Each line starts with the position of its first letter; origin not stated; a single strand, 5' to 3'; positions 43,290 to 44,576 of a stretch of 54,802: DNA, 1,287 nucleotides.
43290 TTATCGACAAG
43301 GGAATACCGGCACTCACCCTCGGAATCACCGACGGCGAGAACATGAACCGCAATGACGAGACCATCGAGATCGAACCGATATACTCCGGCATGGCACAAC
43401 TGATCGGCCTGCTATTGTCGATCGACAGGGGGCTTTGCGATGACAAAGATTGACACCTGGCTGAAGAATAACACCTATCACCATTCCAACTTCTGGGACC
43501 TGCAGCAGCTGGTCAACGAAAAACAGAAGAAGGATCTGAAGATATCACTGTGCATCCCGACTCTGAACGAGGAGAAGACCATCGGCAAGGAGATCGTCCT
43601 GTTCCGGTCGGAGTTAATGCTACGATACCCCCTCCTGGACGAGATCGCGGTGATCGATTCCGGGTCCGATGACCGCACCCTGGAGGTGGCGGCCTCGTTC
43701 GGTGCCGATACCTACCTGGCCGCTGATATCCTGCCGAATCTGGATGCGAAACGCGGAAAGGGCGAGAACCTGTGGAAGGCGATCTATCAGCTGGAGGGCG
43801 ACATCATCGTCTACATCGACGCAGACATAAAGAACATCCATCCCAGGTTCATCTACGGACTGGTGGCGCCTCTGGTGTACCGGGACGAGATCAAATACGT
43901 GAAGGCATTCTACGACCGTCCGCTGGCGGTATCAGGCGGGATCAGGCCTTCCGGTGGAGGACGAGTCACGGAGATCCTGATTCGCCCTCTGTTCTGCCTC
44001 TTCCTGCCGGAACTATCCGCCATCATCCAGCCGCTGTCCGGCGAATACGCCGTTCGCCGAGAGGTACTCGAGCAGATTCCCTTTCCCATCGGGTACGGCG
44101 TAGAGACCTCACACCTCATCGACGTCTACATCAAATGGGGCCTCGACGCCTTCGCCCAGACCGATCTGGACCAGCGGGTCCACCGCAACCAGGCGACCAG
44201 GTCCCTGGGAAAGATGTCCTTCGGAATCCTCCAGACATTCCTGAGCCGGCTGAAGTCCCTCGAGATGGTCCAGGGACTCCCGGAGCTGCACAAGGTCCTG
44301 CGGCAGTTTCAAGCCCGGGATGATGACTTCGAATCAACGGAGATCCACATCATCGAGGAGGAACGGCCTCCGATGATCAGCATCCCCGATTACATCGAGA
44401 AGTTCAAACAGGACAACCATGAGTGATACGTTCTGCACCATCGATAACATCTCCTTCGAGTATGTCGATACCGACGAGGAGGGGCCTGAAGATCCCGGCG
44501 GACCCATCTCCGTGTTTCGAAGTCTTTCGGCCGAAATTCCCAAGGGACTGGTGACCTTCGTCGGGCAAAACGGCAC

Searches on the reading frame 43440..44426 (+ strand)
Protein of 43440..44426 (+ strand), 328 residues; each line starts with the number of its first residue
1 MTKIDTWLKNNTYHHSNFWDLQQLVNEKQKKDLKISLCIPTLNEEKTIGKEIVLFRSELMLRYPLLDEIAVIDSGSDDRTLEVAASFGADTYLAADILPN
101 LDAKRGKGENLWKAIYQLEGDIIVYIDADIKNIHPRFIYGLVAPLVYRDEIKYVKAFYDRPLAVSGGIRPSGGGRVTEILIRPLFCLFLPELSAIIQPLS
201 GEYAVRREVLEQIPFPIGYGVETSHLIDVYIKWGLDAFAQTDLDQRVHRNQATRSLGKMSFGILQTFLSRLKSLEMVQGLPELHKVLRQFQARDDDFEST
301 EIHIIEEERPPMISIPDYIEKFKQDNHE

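Call 66: search_protein_families(library=pfam, proteins=[window:43440-44426:+], max_evalue=0.00001)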
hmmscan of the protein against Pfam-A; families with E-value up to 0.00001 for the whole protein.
window:43440-44426:+ (328 aa): 1 family
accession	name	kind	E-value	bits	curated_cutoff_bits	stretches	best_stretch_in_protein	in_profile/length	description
PF00535.33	Glycos_transf_2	-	1.2e-10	42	23.3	1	36-143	1-101/168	Glycosyl transferase family 2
